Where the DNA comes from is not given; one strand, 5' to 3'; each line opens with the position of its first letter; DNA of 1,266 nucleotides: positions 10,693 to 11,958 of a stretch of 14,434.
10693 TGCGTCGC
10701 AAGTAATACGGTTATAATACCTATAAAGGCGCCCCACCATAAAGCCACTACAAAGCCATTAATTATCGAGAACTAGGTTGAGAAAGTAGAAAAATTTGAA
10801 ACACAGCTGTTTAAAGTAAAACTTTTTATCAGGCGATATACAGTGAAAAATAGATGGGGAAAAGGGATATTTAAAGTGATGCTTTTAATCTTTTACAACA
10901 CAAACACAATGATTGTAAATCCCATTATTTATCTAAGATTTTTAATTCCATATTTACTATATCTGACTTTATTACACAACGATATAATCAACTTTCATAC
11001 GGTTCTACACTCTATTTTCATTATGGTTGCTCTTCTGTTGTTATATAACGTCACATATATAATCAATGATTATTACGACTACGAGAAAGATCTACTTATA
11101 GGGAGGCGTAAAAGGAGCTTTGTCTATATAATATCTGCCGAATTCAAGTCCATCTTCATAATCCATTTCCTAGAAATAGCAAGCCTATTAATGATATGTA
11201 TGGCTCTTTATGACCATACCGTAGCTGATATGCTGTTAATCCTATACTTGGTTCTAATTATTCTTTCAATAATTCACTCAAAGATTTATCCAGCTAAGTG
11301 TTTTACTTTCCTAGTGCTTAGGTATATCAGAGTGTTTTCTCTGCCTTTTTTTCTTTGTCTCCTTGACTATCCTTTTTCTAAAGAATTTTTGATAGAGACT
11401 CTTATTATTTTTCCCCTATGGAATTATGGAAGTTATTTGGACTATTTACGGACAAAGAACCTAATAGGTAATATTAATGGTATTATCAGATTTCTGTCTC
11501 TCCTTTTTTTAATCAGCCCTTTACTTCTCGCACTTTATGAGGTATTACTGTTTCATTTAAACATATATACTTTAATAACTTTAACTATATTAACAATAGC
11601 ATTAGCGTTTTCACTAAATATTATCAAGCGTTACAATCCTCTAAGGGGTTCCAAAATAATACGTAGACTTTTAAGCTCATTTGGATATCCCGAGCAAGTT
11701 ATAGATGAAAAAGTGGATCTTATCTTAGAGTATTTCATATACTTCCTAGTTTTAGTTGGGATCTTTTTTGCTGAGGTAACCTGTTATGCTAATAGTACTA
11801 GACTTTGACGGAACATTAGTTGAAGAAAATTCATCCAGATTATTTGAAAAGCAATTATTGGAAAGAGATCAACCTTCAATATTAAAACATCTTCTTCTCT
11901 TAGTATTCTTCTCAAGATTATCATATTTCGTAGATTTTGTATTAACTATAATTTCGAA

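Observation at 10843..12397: UbiA + HAD pair in a glycosylation locus: candidate archaeal lipid-linked pentofuranose (Dol-P-ribose/arabinose) pathway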

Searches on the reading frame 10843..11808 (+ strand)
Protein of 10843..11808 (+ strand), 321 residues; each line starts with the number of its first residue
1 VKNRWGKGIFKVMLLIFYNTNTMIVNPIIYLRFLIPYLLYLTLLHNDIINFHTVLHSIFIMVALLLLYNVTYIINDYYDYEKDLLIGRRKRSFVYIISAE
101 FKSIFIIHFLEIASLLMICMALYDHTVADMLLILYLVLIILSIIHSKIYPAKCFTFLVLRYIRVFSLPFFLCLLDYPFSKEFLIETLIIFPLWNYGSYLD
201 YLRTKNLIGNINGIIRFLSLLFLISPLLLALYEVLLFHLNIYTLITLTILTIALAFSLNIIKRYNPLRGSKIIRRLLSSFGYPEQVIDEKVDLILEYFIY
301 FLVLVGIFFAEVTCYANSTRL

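Call 4: search_protein_families(library=pfam, proteins=[window:10843-11808:+], max_evalue=0.1)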
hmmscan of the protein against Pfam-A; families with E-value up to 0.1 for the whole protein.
window:10843-11808:+ (321 aa): 1 family
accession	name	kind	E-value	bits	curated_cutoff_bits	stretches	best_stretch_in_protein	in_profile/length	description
PF01040.23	UbiA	-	0.025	14.3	34.2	0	34-272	2-243/250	UbiA prenyltransferase family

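Call 5: search_protein_families(library=ncbifam, proteins=[window:10843-11808:+], max_evalue=0.1)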
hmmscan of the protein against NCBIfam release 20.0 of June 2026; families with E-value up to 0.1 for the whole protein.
window:10843-11808:+ (321 aa): 0 families

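Call 6: find_homologous_proteins(query=window:10843-11808:+, max_evalue=0.01)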
Query window:10843-11808:+ (321 aa): 1 proteins with E <= 0.01 among 4757 candidates. Only proteins of 176 to 562 residues were searched: fused or split forms outside these lengths cannot appear, so this answer is no evidence that the protein stands alone or is whole; lengths 'longer' or 'shorter' looks for them.
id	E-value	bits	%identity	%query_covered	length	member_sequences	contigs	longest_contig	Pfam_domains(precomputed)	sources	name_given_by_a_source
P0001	6.2e-185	632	100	96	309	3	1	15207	-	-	-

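Call 11: search_solved_structures(query=window:10843-11808:+, max_evalue=10, show_alignments=2)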
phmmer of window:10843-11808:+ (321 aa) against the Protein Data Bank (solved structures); distinct sequences matched with E-value up to 10: 0.

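Call 18: search_protein_representatives(protein=window:10843-11808:+)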
Query: 321 residues. Proteins with E-value up to 0.001 (for the whole library): 22; up to 1e-10: 7; up to 1e-30: 2. The best 22 are listed.
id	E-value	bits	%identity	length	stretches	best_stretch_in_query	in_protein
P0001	2.0e-185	632.1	100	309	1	13-321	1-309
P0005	7.9e-50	186.7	55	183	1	7-180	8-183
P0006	6.5e-29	118.0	36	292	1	8-307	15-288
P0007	6.3e-25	104.9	35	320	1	7-308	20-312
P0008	2.3e-14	70.2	32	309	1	10-308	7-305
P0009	2.9e-12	63.3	43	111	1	214-310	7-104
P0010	7.5e-11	58.6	33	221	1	73-307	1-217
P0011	8.9e-10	55.1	33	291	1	15-260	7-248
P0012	1.2e-09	54.7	28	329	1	7-205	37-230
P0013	2.6e-07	47.0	34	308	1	16-217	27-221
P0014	3.7e-07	46.5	23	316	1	9-206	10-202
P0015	6.9e-07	45.6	41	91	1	238-305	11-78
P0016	1.9e-06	44.2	29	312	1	11-209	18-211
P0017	3.0e-06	43.5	28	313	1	11-235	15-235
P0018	6.3e-06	42.5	29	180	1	8-172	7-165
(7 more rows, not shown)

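Call 21: search_protein_families(library=pfam, alignment_id=A1, max_evalue=1)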
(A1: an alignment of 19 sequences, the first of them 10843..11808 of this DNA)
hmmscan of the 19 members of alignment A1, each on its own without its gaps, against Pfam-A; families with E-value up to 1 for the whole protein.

A. member 1, window:10843-11808:+ (321 aa): 1 family
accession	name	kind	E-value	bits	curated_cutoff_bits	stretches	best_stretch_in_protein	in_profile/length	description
PF01040.23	UbiA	-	0.025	14.3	34.2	1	34-272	2-243/250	UbiA prenyltransferase family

B. families by the number of members that match (of 19 scanned): 5 families
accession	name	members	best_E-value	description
PF01040.23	UbiA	5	0.00014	UbiA prenyltransferase family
PF20714.3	HTH_64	1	0.012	DpiA-like helix-turn-helix domain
PF07698.17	7TM-7TMR_HD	1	0.021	7TM receptor with intracellular HD hydrolase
PF13567.11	DUF4131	1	0.31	Domain of unknown function (DUF4131)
PF24044.1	DUF7353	1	0.38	Domain of unknown function (DUF7353)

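Call 23: find_encoding_contigs(protein=P0006, flank=8000, max_places=4)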
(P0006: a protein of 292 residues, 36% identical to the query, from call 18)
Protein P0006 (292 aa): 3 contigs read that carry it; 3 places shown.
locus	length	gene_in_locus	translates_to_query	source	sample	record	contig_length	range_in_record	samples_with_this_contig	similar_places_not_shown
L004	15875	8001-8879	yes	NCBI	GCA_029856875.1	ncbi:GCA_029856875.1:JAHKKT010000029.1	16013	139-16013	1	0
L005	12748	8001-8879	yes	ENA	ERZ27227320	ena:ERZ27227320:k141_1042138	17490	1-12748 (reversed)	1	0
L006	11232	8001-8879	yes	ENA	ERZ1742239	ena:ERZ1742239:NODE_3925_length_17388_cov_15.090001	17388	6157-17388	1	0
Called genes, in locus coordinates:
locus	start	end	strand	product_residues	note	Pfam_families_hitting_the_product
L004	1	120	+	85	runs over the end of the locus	?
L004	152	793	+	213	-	PF13489:Methyltransf_23, PF08241:Methyltransf_11, PF08242:Methyltransf_12, PF13649:Methyltransf_25, PF13847:Methyltransf_31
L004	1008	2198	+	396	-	PF13439:Glyco_transf_4, PF13579:Glyco_trans_4_4, PF00534:Glycos_transf_1, PF13692:Glyco_trans_1_4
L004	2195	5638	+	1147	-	-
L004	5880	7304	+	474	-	PF00884:Sulfatase, PF01663:Phosphodiest (faint)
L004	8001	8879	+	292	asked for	-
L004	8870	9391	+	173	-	-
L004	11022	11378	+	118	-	-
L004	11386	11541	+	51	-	-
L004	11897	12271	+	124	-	-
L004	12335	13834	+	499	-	-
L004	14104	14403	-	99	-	PF01850:PIN (weak)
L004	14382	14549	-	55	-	-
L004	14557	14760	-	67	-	PF01954:AF2212-like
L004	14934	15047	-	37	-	-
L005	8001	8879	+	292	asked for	-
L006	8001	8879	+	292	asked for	-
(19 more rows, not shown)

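Call 24: find_encoding_contigs(protein=P0007, flank=8000, max_places=4)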
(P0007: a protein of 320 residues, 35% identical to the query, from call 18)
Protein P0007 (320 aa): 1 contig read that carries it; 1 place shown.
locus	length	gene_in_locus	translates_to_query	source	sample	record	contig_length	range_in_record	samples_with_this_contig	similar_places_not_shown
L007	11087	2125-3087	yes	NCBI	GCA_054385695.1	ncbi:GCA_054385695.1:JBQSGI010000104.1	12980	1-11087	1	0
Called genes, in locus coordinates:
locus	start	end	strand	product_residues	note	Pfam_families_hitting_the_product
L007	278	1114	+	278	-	PF00535:Glycos_transf_2, PF13641:Glyco_tranf_2_3 (weak)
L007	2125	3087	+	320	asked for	-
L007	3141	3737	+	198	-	-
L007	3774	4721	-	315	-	PF13641:Glyco_tranf_2_3, PF00535:Glycos_transf_2, PF10111:Glyco_tranf_2_2, PF13632:Glyco_trans_2_3 (faint)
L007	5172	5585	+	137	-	-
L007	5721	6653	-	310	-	PF01609:DDE_Tnp_1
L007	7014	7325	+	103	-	PF02475:TRM5-TYW2_MTfase (weak)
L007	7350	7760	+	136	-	-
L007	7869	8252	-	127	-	-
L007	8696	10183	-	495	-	-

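Call 25: predict_structure(alignment_id=A1)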
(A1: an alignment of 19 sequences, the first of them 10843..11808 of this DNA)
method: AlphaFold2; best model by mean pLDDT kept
length: 321 residues; sequences in the alignment: 19
mean_pLDDT: 88.4   pTM: 0.88
mean pLDDT of the five models: 88.4, 87.6, 87.2, 86.8, 86.1
residues with pLDDT >= 90: 168; 70-90: 135; 50-70: 16; < 50: 2
segments of 3 or more residues with pLDDT < 50: none
pLDDT, mean of each block of 10 residues (from residue 1): 70 90 92 95 89 94 97 96 87 89 96 97 95 98 95 91 94 92 90 87 81 75 71 72 91 89 82 85 85 91 94 86 57
secondary structure, 60 per line:
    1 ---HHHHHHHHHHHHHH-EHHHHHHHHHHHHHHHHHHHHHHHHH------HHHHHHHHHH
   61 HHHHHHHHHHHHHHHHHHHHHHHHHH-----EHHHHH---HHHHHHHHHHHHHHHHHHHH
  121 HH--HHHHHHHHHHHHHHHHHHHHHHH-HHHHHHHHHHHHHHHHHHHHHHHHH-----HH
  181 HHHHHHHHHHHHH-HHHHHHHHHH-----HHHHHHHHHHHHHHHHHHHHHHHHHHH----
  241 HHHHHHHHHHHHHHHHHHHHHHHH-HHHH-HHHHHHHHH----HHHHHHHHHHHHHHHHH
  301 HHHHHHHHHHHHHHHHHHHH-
elements in order: H4-17 H20-44 H51-86 H93-97 H101-122 H125-147 H149-173 H179-193 H195-204 H210-236 H241-264 H266-269 H271-279 H284-320

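Call 31: find_encoding_contigs(protein=P0008, flank=8000, max_places=3)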
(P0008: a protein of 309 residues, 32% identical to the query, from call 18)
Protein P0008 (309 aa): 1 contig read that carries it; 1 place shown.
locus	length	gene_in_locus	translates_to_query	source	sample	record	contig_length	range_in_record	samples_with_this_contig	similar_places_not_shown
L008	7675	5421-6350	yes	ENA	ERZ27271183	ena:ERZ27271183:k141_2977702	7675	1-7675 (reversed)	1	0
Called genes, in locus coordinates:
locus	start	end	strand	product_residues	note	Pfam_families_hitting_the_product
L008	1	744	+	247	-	?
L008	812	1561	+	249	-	PF00535:Glycos_transf_2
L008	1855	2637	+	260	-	-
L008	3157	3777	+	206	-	-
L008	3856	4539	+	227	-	-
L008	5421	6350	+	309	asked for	-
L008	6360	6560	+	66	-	-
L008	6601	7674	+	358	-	?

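Call 32: find_encoding_contigs(protein=P0011, flank=8000, max_places=3)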
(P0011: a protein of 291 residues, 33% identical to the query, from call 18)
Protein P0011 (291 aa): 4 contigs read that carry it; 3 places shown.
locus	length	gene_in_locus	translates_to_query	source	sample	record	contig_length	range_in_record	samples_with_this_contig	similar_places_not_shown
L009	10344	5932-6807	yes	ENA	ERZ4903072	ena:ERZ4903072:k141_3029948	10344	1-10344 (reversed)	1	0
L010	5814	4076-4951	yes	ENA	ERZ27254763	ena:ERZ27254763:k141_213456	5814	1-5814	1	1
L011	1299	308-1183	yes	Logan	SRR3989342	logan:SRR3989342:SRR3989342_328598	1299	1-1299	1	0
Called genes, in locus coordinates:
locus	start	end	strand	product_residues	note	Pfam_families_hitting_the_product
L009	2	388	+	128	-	?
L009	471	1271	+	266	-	PF05050:Methyltransf_21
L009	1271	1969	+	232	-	PF05175:MTS (weak), PF13489:Methyltransf_23, PF02353:CMAS, PF03141:Methyltransf_29 (weak), PF13847:Methyltransf_31, PF08241:Methyltransf_11, PF08242:Methyltransf_12, PF13649:Methyltransf_25, +1 more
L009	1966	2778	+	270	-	PF00535:Glycos_transf_2, PF10111:Glyco_tranf_2_2, PF13641:Glyco_tranf_2_3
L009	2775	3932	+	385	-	PF13439:Glyco_transf_4 (weak), PF00534:Glycos_transf_1, PF13692:Glyco_trans_1_4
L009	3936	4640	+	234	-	PF01209:Ubie_methyltran, PF03141:Methyltransf_29 (weak), PF13489:Methyltransf_23, PF07021:MetW (weak), PF13847:Methyltransf_31, PF08241:Methyltransf_11, PF08242:Methyltransf_12, PF13649:Methyltransf_25, +1 more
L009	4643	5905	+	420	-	PF13439:Glyco_transf_4, PF20706:GT4-conflict, PF00534:Glycos_transf_1, PF13692:Glyco_trans_1_4, PF13524:Glyco_trans_1_2 (weak)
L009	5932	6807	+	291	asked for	-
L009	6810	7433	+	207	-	-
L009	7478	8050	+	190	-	PF13489:Methyltransf_23, PF08242:Methyltransf_12 (faint), PF08241:Methyltransf_11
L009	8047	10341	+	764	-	-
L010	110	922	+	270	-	PF00535:Glycos_transf_2, PF10111:Glyco_tranf_2_2, PF13641:Glyco_tranf_2_3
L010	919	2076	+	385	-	PF13439:Glyco_transf_4 (weak), PF00534:Glycos_transf_1, PF13692:Glyco_trans_1_4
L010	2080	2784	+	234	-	PF01209:Ubie_methyltran, PF03141:Methyltransf_29 (weak), PF13489:Methyltransf_23, PF07021:MetW (weak), PF13847:Methyltransf_31, PF08241:Methyltransf_11, PF08242:Methyltransf_12, PF13649:Methyltransf_25, +1 more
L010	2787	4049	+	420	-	PF13439:Glyco_transf_4, PF20706:GT4-conflict, PF00534:Glycos_transf_1, PF13692:Glyco_trans_1_4, PF13524:Glyco_trans_1_2 (weak)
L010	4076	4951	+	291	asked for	-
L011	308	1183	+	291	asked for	-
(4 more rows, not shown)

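Call 33: fold_search(model_id=the predicted structure, library=pdb)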
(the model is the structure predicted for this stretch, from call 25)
No match with E <= 0.001 here; weaker rows may still be real.
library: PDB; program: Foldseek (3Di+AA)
matches with E <= 10: 266; with E <= 0.001: 0
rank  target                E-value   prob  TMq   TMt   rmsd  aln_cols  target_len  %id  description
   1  4tq4_C                8.8e-02  0.97  0.39  0.43   9.8       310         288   17  Structure of a UbiA homolog from Archaeoglobus fulgidus bound to DMAPP and Mg2+ (released 2014-07-16)
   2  4tq4_B                1.6e-01  0.92  0.39  0.42  10.3       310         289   17  Structure of a UbiA homolog from Archaeoglobus fulgidus bound to DMAPP and Mg2+ (released 2014-07-16)
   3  4tq4_D                1.9e-01  0.92  0.39  0.42   9.8       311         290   16  Structure of a UbiA homolog from Archaeoglobus fulgidus bound to DMAPP and Mg2+ (released 2014-07-16)
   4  4tq5                  2.3e-01  0.95  0.42  0.47   9.2       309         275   16  Structure of a UbiA homolog from Archaeoglobus fulgidus (released 2014-07-16)
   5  4tq4_A                2.5e-01  0.90  0.40  0.43   9.7       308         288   16  Structure of a UbiA homolog from Archaeoglobus fulgidus bound to DMAPP and Mg2+ (released 2014-07-16)
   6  4tq3_B                2.8e-01  0.91  0.41  0.45   9.7       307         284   16  Structure of a UbiA homolog from Archaeoglobus fulgidus bound to GPP and Mg2+ (released 2014-07-16)
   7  4tq6_A                3.0e-01  0.85  0.37  0.42  10.0       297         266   16  Structure of a UbiA homolog from Archaeoglobus fulgidus bound to Cd2+ (released 2014-07-16)
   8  4tq6_B                3.4e-01  0.89  0.39  0.44   9.2       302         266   16  Structure of a UbiA homolog from Archaeoglobus fulgidus bound to Cd2+ (released 2014-07-16)
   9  4od4_A                3.7e-01  0.91  0.41  0.46   9.4       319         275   12  Apo structure of a UbiA homolog from Aeropyrum pernix K1 (released 2014-03-19)
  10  6m31_A                4.2e-01  0.75  0.36  0.41  11.1       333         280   14  Structural and Functional Insights into an Archaeal Lipid Synthase (released 2021-02-03)
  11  4tq3_A                5.3e-01  0.82  0.41  0.45   9.6       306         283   16  Structure of a UbiA homolog from Archaeoglobus fulgidus bound to GPP and Mg2+ (released 2014-07-16)
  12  7bpu_A                5.3e-01  0.69  0.37  0.41  10.7       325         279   14  Structural and mechanistic insights into the biosynthesis of Digeranylgeranylglyceryl phosphate synthase in membranes (released 2021-04-14)
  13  4od5_A                6.9e-01  0.69  0.37  0.41   8.8       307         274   13  Substrate-bound structure of a UbiA homolog from Aeropyrum pernix K1 (released 2014-03-19)
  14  8t4e_A                8.3e-01  0.20  0.22  0.15  20.6       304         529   12  Transporter associated with antigen processing (TAP) bound to the 9-mer peptide ILKEPVHGV (released 2024-06-19)
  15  8j8j_A                8.7e-01  0.92  0.35  0.39   4.5       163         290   15  Membrane bound PRTase, C3 symmetry, donor bound (released 2024-02-07)
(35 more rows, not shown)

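Call 39: search_solved_structures(query=A1, max_evalue=10, show_alignments=5)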
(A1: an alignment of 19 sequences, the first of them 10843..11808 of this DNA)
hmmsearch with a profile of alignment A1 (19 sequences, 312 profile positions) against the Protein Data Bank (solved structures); distinct sequences matched with E-value up to 10: 1.
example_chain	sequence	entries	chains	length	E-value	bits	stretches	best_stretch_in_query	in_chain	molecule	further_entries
8j8j_D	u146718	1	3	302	0.0052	19.4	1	56-132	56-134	Decaprenyl-phosphate phosphoribosyltransferase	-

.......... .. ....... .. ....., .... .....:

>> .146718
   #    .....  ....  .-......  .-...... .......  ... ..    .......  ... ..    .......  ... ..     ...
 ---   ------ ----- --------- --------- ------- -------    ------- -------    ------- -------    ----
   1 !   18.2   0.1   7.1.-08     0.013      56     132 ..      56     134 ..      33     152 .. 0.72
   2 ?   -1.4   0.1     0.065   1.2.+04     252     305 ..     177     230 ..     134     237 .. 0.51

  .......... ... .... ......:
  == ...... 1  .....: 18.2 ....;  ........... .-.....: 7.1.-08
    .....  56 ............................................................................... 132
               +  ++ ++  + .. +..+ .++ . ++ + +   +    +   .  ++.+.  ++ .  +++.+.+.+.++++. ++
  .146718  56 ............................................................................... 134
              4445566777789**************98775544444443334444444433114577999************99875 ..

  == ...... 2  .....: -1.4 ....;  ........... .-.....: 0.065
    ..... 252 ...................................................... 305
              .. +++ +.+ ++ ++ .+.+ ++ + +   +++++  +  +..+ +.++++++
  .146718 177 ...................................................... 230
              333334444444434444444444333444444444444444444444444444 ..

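Call 46: find_related_loci(query=window:10843-11808:+, collection=genome_contigs, flank=10000)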
Query window:10843-11808:+ (321 aa) in genome_contigs; peptide patterns used: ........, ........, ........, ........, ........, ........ (x = any residue, [..] = any of these).
97 stretches matched a pattern, but none encodes a relative of the query by tblastn (E <= 1e-3).

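Call 69: find_encoding_contigs(protein=P0013, flank=8000, max_places=2)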
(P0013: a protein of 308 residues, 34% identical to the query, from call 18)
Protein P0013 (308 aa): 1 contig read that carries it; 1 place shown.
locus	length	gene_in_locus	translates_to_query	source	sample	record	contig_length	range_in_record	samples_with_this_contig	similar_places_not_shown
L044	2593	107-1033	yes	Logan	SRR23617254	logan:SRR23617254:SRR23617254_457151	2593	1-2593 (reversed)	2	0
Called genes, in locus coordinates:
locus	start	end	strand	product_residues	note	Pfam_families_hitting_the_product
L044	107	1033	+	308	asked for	-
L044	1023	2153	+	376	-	PF01373:Glyco_hydro_14 (faint)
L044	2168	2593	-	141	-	?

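Call 70: find_encoding_contigs(protein=P0014, flank=8000, max_places=2)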
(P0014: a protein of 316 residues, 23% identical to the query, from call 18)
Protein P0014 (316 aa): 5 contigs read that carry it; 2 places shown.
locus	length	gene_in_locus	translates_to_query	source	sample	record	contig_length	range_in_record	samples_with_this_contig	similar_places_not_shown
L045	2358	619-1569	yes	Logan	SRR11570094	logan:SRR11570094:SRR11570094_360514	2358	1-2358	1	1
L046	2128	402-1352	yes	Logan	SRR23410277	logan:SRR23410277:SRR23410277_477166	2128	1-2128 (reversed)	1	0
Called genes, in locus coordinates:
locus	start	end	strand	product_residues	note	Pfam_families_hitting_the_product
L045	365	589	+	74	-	-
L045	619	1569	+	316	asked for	-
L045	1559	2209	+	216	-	-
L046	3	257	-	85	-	?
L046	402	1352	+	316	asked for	-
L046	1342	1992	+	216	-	-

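Call 71: find_encoding_contigs(protein=P0016, flank=8000, max_places=2)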
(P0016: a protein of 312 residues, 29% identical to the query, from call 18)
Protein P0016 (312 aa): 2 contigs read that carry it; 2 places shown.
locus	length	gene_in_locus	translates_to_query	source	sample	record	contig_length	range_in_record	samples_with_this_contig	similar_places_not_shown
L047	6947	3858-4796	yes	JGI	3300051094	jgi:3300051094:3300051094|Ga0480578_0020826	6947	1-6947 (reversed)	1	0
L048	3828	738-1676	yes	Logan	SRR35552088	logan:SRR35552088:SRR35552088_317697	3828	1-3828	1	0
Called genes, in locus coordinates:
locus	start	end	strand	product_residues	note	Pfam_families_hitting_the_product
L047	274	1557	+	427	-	-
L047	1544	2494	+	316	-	PF00535:Glycos_transf_2, PF10111:Glyco_tranf_2_2 (weak)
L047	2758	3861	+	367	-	PF13439:Glyco_transf_4, PF13579:Glyco_trans_4_4, PF20706:GT4-conflict, PF00534:Glycos_transf_1, PF13692:Glyco_trans_1_4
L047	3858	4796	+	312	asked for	-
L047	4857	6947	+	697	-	?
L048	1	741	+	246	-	?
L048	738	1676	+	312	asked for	-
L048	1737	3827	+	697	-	?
